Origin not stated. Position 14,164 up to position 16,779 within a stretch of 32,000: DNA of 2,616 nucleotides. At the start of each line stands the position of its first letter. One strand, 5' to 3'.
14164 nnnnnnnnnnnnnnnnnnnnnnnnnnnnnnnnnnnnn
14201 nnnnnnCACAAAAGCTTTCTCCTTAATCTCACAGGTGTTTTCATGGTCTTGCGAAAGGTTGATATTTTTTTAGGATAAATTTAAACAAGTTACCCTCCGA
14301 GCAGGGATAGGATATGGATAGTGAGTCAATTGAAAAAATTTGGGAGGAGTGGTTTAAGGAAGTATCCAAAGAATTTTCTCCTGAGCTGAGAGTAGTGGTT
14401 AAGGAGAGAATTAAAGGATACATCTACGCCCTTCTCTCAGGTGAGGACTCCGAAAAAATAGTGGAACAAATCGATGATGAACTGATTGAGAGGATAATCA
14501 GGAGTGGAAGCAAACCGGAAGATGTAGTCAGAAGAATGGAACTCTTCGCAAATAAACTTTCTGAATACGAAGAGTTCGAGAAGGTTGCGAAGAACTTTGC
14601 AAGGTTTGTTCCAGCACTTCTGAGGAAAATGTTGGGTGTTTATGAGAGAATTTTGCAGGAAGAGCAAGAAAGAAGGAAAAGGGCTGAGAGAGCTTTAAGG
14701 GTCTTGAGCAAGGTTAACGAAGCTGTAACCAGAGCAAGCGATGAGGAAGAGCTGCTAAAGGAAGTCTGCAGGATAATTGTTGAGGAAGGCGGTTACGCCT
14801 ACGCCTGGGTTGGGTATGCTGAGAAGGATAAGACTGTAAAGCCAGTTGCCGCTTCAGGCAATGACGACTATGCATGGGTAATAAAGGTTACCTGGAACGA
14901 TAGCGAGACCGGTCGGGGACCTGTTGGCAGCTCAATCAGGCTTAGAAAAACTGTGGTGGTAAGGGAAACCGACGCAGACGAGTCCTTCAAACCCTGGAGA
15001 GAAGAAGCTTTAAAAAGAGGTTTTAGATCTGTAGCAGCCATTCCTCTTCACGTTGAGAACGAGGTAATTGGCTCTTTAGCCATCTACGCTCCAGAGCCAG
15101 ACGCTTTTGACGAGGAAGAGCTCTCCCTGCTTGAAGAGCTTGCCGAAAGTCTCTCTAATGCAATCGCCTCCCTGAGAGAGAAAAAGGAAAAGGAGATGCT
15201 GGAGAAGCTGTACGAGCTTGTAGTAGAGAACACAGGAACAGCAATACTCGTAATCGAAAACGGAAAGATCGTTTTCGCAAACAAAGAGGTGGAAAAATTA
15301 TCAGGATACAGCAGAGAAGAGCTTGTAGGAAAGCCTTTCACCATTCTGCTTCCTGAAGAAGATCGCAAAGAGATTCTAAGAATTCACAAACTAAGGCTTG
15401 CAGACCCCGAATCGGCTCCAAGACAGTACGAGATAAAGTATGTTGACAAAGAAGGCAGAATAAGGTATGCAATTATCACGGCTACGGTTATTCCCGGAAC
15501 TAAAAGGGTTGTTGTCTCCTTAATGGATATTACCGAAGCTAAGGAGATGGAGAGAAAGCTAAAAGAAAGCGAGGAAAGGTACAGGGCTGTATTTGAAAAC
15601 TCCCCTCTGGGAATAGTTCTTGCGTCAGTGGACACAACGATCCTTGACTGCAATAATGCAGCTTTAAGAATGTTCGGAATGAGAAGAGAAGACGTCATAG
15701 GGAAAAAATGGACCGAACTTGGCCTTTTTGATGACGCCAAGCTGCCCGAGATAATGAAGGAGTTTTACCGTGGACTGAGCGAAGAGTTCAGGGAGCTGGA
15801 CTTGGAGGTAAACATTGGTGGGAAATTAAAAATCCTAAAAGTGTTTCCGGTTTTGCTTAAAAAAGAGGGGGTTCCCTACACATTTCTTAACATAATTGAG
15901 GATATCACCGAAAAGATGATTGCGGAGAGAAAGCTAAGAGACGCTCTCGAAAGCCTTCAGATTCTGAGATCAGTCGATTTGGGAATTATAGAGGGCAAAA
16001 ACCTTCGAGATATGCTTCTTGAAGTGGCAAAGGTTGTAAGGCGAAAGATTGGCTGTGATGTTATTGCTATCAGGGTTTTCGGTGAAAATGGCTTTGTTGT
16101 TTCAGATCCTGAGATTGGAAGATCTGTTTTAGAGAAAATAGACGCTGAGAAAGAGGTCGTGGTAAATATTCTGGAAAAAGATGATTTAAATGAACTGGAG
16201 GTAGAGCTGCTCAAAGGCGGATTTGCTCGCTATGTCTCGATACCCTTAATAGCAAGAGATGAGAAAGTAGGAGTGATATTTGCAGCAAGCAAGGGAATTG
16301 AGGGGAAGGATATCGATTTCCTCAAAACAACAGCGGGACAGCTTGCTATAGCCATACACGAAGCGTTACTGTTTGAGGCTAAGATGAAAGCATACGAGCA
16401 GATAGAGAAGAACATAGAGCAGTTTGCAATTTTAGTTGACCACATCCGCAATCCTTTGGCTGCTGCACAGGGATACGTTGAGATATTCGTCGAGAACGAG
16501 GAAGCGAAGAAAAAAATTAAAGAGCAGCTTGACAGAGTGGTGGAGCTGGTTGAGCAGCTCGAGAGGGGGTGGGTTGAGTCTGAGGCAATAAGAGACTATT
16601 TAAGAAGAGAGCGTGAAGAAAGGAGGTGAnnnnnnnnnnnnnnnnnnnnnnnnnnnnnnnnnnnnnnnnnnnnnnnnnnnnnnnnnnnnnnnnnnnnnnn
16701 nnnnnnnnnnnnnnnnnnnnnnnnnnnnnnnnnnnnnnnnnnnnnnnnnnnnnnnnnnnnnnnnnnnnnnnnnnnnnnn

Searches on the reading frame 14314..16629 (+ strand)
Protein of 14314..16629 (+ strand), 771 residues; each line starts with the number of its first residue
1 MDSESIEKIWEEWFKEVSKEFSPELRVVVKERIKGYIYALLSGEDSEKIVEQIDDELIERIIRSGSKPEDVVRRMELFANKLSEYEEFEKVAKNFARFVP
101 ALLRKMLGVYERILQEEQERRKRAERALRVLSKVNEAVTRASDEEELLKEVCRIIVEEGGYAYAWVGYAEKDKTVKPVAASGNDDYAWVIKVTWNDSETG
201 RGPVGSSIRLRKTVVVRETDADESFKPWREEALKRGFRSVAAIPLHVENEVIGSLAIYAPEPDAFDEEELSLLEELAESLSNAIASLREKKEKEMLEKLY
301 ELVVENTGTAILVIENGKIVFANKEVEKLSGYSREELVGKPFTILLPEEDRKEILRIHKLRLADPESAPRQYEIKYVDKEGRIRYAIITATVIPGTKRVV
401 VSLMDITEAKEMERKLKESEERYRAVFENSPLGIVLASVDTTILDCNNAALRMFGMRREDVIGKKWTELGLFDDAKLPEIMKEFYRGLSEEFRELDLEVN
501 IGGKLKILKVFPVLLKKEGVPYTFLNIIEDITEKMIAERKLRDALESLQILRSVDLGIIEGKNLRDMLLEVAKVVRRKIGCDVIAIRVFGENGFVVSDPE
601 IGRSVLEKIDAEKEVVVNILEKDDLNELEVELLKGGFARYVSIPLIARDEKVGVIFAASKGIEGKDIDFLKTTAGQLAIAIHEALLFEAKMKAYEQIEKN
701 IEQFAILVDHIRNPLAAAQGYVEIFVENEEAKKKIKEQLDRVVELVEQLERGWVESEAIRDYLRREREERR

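Call 9: search_protein_families(library=ncbifam, proteins=[window:14314-16629:+])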
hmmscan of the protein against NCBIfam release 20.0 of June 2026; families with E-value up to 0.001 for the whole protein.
window:14314-16629:+ (771 aa): 20 families
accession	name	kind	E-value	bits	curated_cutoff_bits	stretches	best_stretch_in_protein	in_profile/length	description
TIGR00229.1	sensory_box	domain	7.6e-45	152.1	22.9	2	297-416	4-126/126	PAS domain S-box protein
NF008468.0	PRK11360.1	equivalog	7.1e-18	64.3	646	2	296-420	266-391/616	two-component system sensor histidine kinase AtoS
NF047874.1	MASE3_PAS_HK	subfamily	7.5e-18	64.6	560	2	274-413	240-382/655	MASE3 domain-containing sensor histidine kinase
TIGR02040.1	PpsR-CrtJ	equivalog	7.2e-14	51.7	275.4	2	414-547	123-256/442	transcriptional regulator PpsR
NF046044.1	PnpS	equivalog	1.7e-13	50.4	400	2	271-415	27-169/390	two-component system histidine kinase PnpS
NF053781.1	cdiGMPphdstlr2612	equivalog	2.9e-13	48.4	1600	1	349-469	641-763/1268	Tlr1612 family c-di-GMP phosphodiesterase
NF007298.0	PRK09776.1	equivalog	5.4e-12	44.4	1135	1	406-548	286-431/1111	diguanylate cyclase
NF008467.0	PRK11359.1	equivalog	1.6e-11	43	857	1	306-542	21-255/800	oxygen-sensing cyclic-di-GMP phosphodiesterase DosP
NF041777.1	sens_FixL_Rhizob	equivalog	6.3e-09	35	850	1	383-540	86-245/485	sensor protein FixL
TIGR02966.1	phoR_proteo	equivalog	8.8e-09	34.8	334.2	0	682-749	95-171/333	phosphate regulon sensor histidine kinase PhoR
NF045595.1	HK_scytonemin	equivalog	1.9e-08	33.2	865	1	300-391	284-370/637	scytonemin biosynthesis sensor histidine kinase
NF052573.1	HisKinEspAMyxo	equivalog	1.9e-07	29.5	1400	1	397-533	234-367/755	serine histidine kinase EspA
NF045675.1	PhdiestaseDibA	equivalog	3.1e-07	29.1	980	0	383-468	42-125/623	phosphodiesterase DibA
NF052652.1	YtvA_fam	equivalog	1.4e-06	28.1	250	1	314-422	20-130/243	YtvA family blue-light photoreceptor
NF008235.0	PRK11006.1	equivalog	7.9e-06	25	390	0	410-512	87-181/431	phosphate regulon sensor histidine kinase PhoR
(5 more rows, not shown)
